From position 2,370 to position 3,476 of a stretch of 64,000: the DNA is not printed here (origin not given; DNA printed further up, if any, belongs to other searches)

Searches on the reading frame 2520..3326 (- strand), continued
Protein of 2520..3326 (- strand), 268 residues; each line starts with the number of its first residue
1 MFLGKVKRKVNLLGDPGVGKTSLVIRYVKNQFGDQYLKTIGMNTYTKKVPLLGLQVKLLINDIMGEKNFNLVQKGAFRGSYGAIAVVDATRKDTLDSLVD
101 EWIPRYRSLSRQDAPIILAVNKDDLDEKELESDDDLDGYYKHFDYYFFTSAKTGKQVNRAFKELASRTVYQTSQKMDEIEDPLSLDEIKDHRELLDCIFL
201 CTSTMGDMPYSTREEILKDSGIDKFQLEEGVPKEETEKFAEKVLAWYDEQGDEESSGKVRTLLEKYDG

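Call 10: find_related_loci(query=A1, collection=genome_contigs, flank=10000)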
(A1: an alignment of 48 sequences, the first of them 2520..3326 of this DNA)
Query A1 (268 aa) in genome_contigs; peptide patterns used: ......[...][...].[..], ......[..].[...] (x = any residue, [..] = any of these).
516 stretches matched a pattern; 492 encode a relative of the query (tblastn E <= 1e-3); the best 80 are kept; 77 distinct loci.
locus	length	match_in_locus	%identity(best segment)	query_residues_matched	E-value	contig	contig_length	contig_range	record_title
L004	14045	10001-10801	92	1-267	1e-168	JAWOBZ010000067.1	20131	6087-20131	MAG: Thermoplasmata archaeon isolate BLK3-3.bin.4 k191_1746048, whole genome shotgun sequence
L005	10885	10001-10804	73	1-268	1e-134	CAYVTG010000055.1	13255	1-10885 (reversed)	MAG TPA_asm: uncultured Thermoplasmata archaeon isolate SRP141376_co2_395 genome assembly, contig: NODE_9105_length_1325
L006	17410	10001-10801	69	1-267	7e-126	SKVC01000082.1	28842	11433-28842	MAG: Thermoplasmata archaeon isolate CSSed162cmB_145 CSSed16-2cmB-2479, whole genome shotgun sequence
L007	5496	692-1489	66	1-266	2e-120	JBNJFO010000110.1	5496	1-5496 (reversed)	MAG: Thermoplasmatota archaeon isolate Y22_60dBSe2.bin.73 NODE_23955_length_5496_cov_6.188994, whole genome shotgun sequ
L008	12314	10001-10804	66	1-268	8e-120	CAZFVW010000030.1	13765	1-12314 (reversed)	MAG TPA_asm: uncultured Thermoplasmata archaeon isolate SRP141376_co2_58 genome assembly, contig: NODE_8735_length_13765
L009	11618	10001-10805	69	1-268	1e-107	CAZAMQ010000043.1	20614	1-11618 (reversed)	MAG TPA_asm: uncultured Thermoplasmata archaeon isolate SRP141376_co1_89 genome assembly, contig: NODE_5540_length_20614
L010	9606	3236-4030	53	2-266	1e-90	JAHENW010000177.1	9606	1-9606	MAG: Thermoplasmatota archaeon isolate BinSanityLC-kmean-bin_14-bin_0-refined_12 c_000010073040, whole genome shotgun se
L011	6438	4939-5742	51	1-268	5e-88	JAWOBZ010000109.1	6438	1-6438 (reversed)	MAG: Thermoplasmata archaeon isolate BLK3-3.bin.4 k191_352274, whole genome shotgun sequence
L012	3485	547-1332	53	6-266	2e-87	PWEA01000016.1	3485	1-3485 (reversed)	MAG: Candidatus Aenigmatarchaeota archaeon isolate T1Sed10_94 T1-Sed10-C38129, whole genome shotgun sequence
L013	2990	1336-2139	50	1-267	6e-86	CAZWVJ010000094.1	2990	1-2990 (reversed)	MAG TPA_asm: uncultured Syntrophomonadaceae bacterium isolate SRP201947_co1_104 genome assembly, contig: NODE_45100_leng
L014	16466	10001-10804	50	1-267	1e-84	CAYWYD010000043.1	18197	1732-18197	MAG TPA_asm: uncultured Thermoplasmata archaeon isolate ERP127260_co1_119 genome assembly, contig: NODE_1303_length_1819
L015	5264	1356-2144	50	5-266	4e-84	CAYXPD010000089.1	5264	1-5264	MAG TPA_asm: uncultured Thermoplasmata archaeon isolate binchicken_co32_414 genome assembly, contig: NODE_28794_length_5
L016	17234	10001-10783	51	5-266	1e-83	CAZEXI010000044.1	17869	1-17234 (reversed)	MAG TPA_asm: uncultured Thermoplasmata archaeon isolate ERP127260_co1_32 genome assembly, contig: NODE_1347_length_17869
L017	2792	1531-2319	50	6-267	2e-85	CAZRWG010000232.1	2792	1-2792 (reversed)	MAG TPA_asm: uncultured Thermoplasmata archaeon isolate binchicken_co32_421 genome assembly, contig: NODE_69985_length_2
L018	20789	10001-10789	50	4-266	2e-83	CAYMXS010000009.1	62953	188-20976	MAG TPA_asm: uncultured Thermoplasmata archaeon isolate ERP127260_co1_112 genome assembly, contig: NODE_95_length_62953_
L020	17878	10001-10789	52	6-266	8e-83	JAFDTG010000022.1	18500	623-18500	MAG: Candidatus Saliniplasma halalkaliphilum isolate HAP6 k141_145728_length_18500_cov_96.0740, whole genome shotgun seq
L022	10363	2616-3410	52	6-268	5e-82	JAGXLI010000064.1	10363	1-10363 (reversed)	MAG: Thermoplasmatota archaeon isolate GSL_GSL3510_12 NODE_998_length_10363_cov_9.89791, whole genome shotgun sequence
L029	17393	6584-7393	51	7-267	1e-80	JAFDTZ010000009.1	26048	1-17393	MAG: Thermoplasmata archaeon isolate HAP25 k141_1136802_length_26048_cov_13.7092, whole genome shotgun sequence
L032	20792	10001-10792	51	5-267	4e-80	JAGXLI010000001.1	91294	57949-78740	MAG: Thermoplasmatota archaeon isolate GSL_GSL3510_12 NODE_11_length_91294_cov_9.76309, whole genome shotgun sequence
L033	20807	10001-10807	49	7-266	4e-79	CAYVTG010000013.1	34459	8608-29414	MAG TPA_asm: uncultured Thermoplasmata archaeon isolate SRP141376_co2_395 genome assembly, contig: NODE_2754_length_3445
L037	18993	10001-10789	48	6-266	7e-77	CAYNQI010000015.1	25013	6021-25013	MAG TPA_asm: uncultured Thermoplasmata archaeon isolate binchicken_co32_338 genome assembly, contig: NODE_2715_length_25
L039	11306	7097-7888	47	5-266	4e-76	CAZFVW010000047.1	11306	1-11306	MAG TPA_asm: uncultured Thermoplasmata archaeon isolate SRP141376_co2_58 genome assembly, contig: NODE_10985_length_1130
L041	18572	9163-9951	52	7-267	8e-76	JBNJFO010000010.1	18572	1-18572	MAG: Thermoplasmatota archaeon isolate Y22_60dBSe2.bin.73 NODE_3137_length_18572_cov_6.598170, whole genome shotgun sequ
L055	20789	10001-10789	47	6-266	2e-71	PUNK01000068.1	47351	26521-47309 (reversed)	MAG: Thermoplasmata archaeon isolate B1Sed10_191R1 B1-Sed10-C425, whole genome shotgun sequence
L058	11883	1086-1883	44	1-266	9e-70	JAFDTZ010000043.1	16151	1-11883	MAG: Thermoplasmata archaeon isolate HAP25 k141_905914_length_16151_cov_10.0000, whole genome shotgun sequence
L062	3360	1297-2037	47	6-253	7e-69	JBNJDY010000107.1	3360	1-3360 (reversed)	MAG: Thermoplasmatota archaeon isolate Y23_30dBSe4.bin.148 NODE_49534_length_3360_cov_20.104876, whole genome shotgun se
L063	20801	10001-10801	43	1-267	7e-69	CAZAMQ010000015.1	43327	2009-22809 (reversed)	MAG TPA_asm: uncultured Thermoplasmata archaeon isolate SRP141376_co1_89 genome assembly, contig: NODE_2128_length_43327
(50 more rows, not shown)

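Call 15: search_protein_families(library=pfam, proteins=[L041:10024-10476:+, L041:7297-9084:+, L033:10890-12347:+, L029:8856-10268:+, L020:7810-8322:-, L020:8325-9236:-, L020:9233-9862:-, L055:10857-12722:+, L037:12791-17224:+, L062:2123-2956:-], max_evalue=0.01)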
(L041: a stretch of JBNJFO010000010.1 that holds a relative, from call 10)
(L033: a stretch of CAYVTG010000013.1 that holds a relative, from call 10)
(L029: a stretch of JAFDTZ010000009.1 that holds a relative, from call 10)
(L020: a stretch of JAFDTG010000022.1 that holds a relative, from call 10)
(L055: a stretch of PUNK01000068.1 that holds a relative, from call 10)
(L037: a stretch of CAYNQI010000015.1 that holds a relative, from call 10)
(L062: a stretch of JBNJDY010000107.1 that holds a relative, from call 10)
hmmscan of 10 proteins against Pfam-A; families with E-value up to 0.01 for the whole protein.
L041:10024-10476:+ (150 aa): 0 families

L041:7297-9084:+ (595 aa): 7 families
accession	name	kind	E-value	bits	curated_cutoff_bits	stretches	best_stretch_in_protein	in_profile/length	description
PF00308.24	Bac_DnaA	-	8.8e-55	185.7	23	1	198-357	3-162/162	Bacterial DnaA ATPAse domain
PF05763.18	DUF835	-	1.7e-25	89.8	33.1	1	456-587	3-136/136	Protein of unknown function (DUF835)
PF01695.23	IstB_IS21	-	3.2e-07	30.5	24.1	1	232-335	95-195/238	IstB-like ATP binding protein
PF13401.12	AAA_22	-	4.6e-05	24.2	27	0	234-330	10-120/130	AAA domain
PF00004.35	AAA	-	0.00023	22.1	21.2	1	234-351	3-124/131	ATPase family associated with various cellular activities (AAA)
PF05729.18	NACHT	-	0.00058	20.2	26.7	0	527-593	81-152/167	NACHT domain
PF25601.1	AAA_lid_14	-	0.0022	18.2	27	0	381-438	29-85/87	AAA+ ATPase lid domain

L033:10890-12347:+ (485 aa): 3 families
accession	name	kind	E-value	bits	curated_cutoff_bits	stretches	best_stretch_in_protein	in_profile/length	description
PF19289.4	PmbA_TldD_3rd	-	3.6e-41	141.2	22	1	237-454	1-203/220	PmbA/TldA metallopeptidase C-terminal domain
PF01523.21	PmbA_TldD_1st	-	7.5e-15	55.3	20.9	1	27-89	2-65/65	PmbA/TldA metallopeptidase domain 1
PF19290.4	PmbA_TldD_2nd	-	2.3e-12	47.8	20.9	1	118-230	2-109/109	PmbA/TldA metallopeptidase central domain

L029:8856-10268:+ (470 aa): 3 families
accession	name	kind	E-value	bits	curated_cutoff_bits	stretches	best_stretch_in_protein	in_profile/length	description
PF19289.4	PmbA_TldD_3rd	-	3.3e-53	180.5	22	1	240-466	1-220/220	PmbA/TldA metallopeptidase C-terminal domain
PF01523.21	PmbA_TldD_1st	-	4.7e-10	39.9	20.9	1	39-102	2-65/65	PmbA/TldA metallopeptidase domain 1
PF19290.4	PmbA_TldD_2nd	-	3.5e-05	24.6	20.9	1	134-231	5-107/109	PmbA/TldA metallopeptidase central domain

L020:7810-8322:- (170 aa): 1 family
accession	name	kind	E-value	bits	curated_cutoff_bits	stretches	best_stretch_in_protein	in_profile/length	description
PF18912.6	DZR_2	-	0.0052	17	27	1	9-38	17-47/56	Double zinc ribbon domain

L020:8325-9236:- (303 aa): 1 family
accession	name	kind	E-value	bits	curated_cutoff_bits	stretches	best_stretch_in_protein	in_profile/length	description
PF05763.18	DUF835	-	1.7e-23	83.4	33.1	1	170-295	10-133/136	Protein of unknown function (DUF835)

L020:9233-9862:- (209 aa): 9 families
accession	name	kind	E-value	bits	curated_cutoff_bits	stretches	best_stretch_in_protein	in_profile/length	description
PF00071.28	Ras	-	1.8e-34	119.1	21.6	1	7-202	1-159/162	Ras family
PF08477.19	Roc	-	2.3e-28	99.2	27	1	7-118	1-119/119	Ras of Complex, Roc, domain of DAPkinase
PF00025.27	Arf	-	1.6e-12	47.7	22.3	1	4-128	13-136/174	ADP-ribosylation factor family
PF00503.26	G-alpha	-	0.00012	21.8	48.8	0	35-96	168-227/333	G-protein alpha subunit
PF04670.18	Gtr1_RagA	-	0.00033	20.6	22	1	7-140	1-145/232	Gtr1/RagA G protein conserved region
PF14253.11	AbiH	-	0.0018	18.9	30.9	1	112-178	3-68/260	Bacteriophage abortive infection AbiH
PF00009.33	GTP_EFTU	-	0.0028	17.7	26.5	1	104-201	118-184/188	Elongation factor Tu GTP binding domain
PF01926.29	MMR_HSR1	-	0.0074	16.8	21.9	0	7-116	1-113/113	50S ribosome-binding GTPase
PF05783.17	DLIC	-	0.0093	15.3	19.7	0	7-100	27-126/471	Dynein light intermediate chain (DLIC)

L055:10857-12722:+ (621 aa): 9 families
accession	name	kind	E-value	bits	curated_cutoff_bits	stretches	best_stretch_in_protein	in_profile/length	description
PF13570.13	Beta-prop_ACSF4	-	2.7e-67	228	133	3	136-293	61-221/329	Beta-alanine-activating enzyme, beta-propeller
PF13360.13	PQQ_2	-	1.1e-42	146.8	27.6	4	170-280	28-142/233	Outer membrane protein assembly factor BamB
PF18911.6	PKD_4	-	4.5e-16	59.1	27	1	519-573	19-74/85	PKD domain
PF25292.1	Beta-prop_CGLA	-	5.1e-16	59.5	26.8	1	138-206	46-117/316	Lambda-carrageenase beta-propeller domain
PF00801.26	PKD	-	1.5e-12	47.8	23.5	1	518-568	15-66/80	PKD domain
PF01011.28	PQQ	-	1.3e-06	27.9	26.7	0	216-246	57-87/595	Glucose/ethanol/alcohol dehydrogenase, beta-propeller domain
PF20067.5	SSL_N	-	8.1e-06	26.1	18.9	0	253-270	27-44/46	Strictosidine synthase-like, N-terminal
PF21959.2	DUF6923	-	0.0084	16.3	27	0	73-116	76-120/234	Repeat of unknown function (DUF6923)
PF03478.24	Beta-prop_KIB1-4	-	0.0087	16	27.4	0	195-262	100-153/242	KIB1-4 beta-propeller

L037:12791-17224:+ (1477 aa): 2 families
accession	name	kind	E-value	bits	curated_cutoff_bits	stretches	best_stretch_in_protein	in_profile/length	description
PF17963.7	Big_9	-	3.7e-08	34.6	23.6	1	933-1023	1-89/89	Bacterial Ig domain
PF17803.7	Cadherin_4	-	2.5e-05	25.1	25.1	0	1018-1077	1-61/71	Bacterial cadherin-like domain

L062:2123-2956:- (277 aa): 6 families
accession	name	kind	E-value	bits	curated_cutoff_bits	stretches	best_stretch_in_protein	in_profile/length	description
PF00071.28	Ras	-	9.5e-30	103.8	21.6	1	7-169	1-156/162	Ras family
PF08477.19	Roc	-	4.5e-22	78.9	27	1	7-124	1-119/119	Ras of Complex, Roc, domain of DAPkinase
PF00025.27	Arf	-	1.2e-09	38.3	22.3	1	4-167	13-168/174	ADP-ribosylation factor family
PF00009.33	GTP_EFTU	-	1.6e-05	25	26.5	1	42-170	57-177/188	Elongation factor Tu GTP binding domain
PF00503.26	G-alpha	-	0.0044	16.6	48.8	1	3-44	17-67/333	G-protein alpha subunit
PF20720.3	nSTAND3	-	0.0081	16.3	27.2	0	5-77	17-88/155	Novel STAND NTPase 3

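Call 16: search_protein_families(library=pfam, proteins=[L063:9243-9842:-, L062:81-1178:-, L058:1997-6262:+, L063:15182-16075:+, L007:13-600:+, L007:1596-2144:+, L022:3475-6618:-, L015:2163-5219:-, L032:5659-6888:+, L039:4495-5208:+], max_evalue=0.01)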
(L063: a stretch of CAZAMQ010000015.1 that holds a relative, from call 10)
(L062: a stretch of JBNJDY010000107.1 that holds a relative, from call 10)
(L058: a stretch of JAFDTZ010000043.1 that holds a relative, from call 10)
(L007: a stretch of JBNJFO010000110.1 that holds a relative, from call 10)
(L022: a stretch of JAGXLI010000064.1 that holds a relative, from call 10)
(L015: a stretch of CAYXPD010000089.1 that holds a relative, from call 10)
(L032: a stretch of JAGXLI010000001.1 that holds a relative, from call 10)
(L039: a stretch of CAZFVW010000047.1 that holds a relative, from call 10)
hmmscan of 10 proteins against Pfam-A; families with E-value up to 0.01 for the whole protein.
L063:9243-9842:- (199 aa): 1 family
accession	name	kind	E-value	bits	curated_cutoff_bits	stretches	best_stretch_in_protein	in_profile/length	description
PF06197.19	DUF998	-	7.8e-23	81.5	30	1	20-194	1-183/184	Protein of unknown function (DUF998)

L062:81-1178:- (365 aa): 5 families
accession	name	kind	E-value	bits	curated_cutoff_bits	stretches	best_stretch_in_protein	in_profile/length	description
PF08442.15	ATP-grasp_2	-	3.2e-60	203.6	29.5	1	2-190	1-201/202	ATP-grasp domain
PF00549.24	Ligase_CoA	-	6.7e-15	55.8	24.5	1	249-357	3-122/128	CoA-ligase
PF24948.1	Citrate_synth_N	-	9e-13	48.6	83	1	36-213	52-228/232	ATP-citrate synthase ATP-grasp domain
PF13549.11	ATP-grasp_5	-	1.8e-09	37.8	27.6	1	3-204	10-220/221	ATP-grasp domain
PF01071.24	GARS_A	-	0.0012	19.2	27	1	10-93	8-92/194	Phosphoribosylglycinamide synthetase, ATP-grasp (A) domain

L058:1997-6262:+ (1421 aa): 12 families
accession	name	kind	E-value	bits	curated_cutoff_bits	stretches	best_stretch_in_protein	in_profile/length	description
PF05763.18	DUF835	-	7.8e-32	110.4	33.1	1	1284-1415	3-135/136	Protein of unknown function (DUF835)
PF00133.28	tRNA-synt_1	-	1.1e-30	107.1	22.7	1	22-592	6-366/414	tRNA synthetases class I (I, L, M and V)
PF08264.19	Anticodon_1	-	1.1e-25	90.6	25.1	1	678-823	1-145/148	Anticodon-binding domain of tRNA ligase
PF14520.12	HHH_5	-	3.8e-18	66.2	27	2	1159-1212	3-56/57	Helix-hairpin-helix domain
PF19302.4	DUF5915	-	3.5e-17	63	27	1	843-1033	2-185/195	Domain of unknown function (DUF5915)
PF10391.15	DNA_pol_lambd_f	-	2.6e-05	24.4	29.8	0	1159-1195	2-38/51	Fingers domain of DNA polymerase lambda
PF11731.14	Cdd1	-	0.00034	21.2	25.5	0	1155-1194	3-42/86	Pathogenicity locus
PF09334.17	tRNA-synt_1g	-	0.0019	17.5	20.1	0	400-469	168-238/391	tRNA synthetases class I (M)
PF12826.13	HHH_2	-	0.0021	18.6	27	0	1153-1176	30-53/64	Helix-hairpin-helix motif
PF00633.29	HHH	-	0.0026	18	24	0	1159-1175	12-28/30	Helix-hairpin-helix motif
PF13240.11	Zn_Ribbon_1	-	0.006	16.8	25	1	1237-1258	1-22/23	zinc-ribbon domain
PF10005.14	Zn_ribbon_DZR_6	-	0.0091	17.1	23.4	0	1237-1266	3-32/93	zinc-ribbon domain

L063:15182-16075:+ (297 aa): 4 families
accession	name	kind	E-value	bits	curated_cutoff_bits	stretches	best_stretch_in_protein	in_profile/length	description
PF08546.17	ApbA_C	-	7.9e-37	126.8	22.7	1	170-293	1-125/125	Ketopantoate reductase PanE/ApbA C terminal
PF02558.23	ApbA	-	1e-29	103.5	22.2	1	4-144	2-149/150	Ketopantoate reductase PanE/ApbA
PF01210.29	NAD_Gly3P_dh_N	-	0.00078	19.9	23.1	1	3-103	2-113/158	NAD-dependent glycerol-3-phosphate dehydrogenase N-terminus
PF03807.23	F420_oxidored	-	0.0016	19.4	21.6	1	2-96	1-93/94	NADP oxidoreductase coenzyme F420-dependent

L007:13-600:+ (195 aa): 1 family
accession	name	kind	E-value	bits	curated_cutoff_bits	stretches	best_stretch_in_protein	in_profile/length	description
PF01914.23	MarC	-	1.6e-18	67.3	23.9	1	2-188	14-202/203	MarC family integral membrane protein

L007:1596-2144:+ (182 aa): 1 family
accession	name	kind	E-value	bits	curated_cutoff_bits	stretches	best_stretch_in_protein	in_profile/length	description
PF01558.24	POR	-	1.5e-39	136.4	27.4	1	10-177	1-173/173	Pyruvate ferredoxin/flavodoxin oxidoreductase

L022:3475-6618:- (1047 aa): 7 families
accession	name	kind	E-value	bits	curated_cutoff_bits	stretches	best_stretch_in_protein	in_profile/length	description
PF05763.18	DUF835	-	1.3e-15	57.8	33.1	1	163-297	5-136/136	Protein of unknown function (DUF835)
PF13248.11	Zn_ribbon_3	-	1.8e-05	24.5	27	1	634-656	3-25/26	zinc-ribbon domain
PF12773.13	DZR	-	3.2e-05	24.4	27.3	0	634-654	25-45/45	Double zinc ribbon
PF17032.10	Zn_ribbon_15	-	0.00024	22.3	28.9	0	633-654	52-73/73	zinc-ribbon family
PF01155.25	HypA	-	0.00051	20.5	28.9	0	620-655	57-94/112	Hydrogenase/urease nickel incorporation, metallochaperone, hypA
PF18912.6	DZR_2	-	0.0032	17.7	27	0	303-330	18-46/56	Double zinc ribbon domain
PF13240.11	Zn_Ribbon_1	-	0.0034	17.6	25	1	636-654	2-20/23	zinc-ribbon domain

L015:2163-5219:- (1018 aa): 4 families
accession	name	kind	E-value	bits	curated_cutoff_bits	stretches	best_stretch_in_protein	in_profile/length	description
PF07705.17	CARDB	-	5.6e-42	142.5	22.7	6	759-841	11-89/101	CARDB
PF17957.7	Big_7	-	1.7e-25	89.9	24.1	1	656-720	3-58/70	Bacterial Ig domain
PF12690.13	BsuPI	-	0.0017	18.7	22.9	0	790-835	49-96/101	Intracellular proteinase inhibitor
PF07495.19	Y_Y_Y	-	0.0084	16.4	26.6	0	816-842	28-53/65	Y_Y_Y domain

L032:5659-6888:+ (409 aa): 5 families
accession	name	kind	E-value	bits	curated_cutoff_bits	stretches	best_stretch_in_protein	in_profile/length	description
PF07690.21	MFS_1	-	5.8e-65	219.9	33.4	2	24-373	1-347/347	Major Facilitator Superfamily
PF00083.30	Sugar_tr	-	1.1e-08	34.8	22.3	1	34-198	17-191/452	Sugar (and other) transporter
PF06779.20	MFS_4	-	3.3e-06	27.1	26.3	1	94-403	65-362/364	Uncharacterised MFS-type transporter YbfB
PF12832.13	MFS_1_like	-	6.8e-06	25.8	25.2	2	252-334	23-106/373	MFS_1 like family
PF13139.11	DUF3981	-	0.0072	17.1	25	0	24-75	54-103/115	Domain of unknown function (DUF3981)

L039:4495-5208:+ (237 aa): 7 families
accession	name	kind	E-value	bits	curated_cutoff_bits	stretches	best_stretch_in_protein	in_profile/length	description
PF08241.18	Methyltransf_11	-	1.5e-13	51.6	21.2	1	15-112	1-95/95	Methyltransferase domain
PF13649.12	Methyltransf_25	-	2.4e-11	44.6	27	1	14-106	1-95/97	Methyltransferase domain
PF13847.12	Methyltransf_31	-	6.4e-10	39.3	27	1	10-128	3-123/145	Methyltransferase domain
PF13489.12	Methyltransf_23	-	1.9e-06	28.1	27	1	8-169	20-161/164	Methyltransferase domain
PF08242.18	Methyltransf_12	-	6.3e-05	24.1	30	1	15-105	1-93/98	Methyltransferase domain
PF07021.18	MetW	-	0.0015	18.6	21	1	10-103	13-101/193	Methionine biosynthesis protein MetW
PF01209.24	Ubie_methyltran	-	0.0039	17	20.1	1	8-114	45-153/233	ubiE/COQ5 methyltransferase family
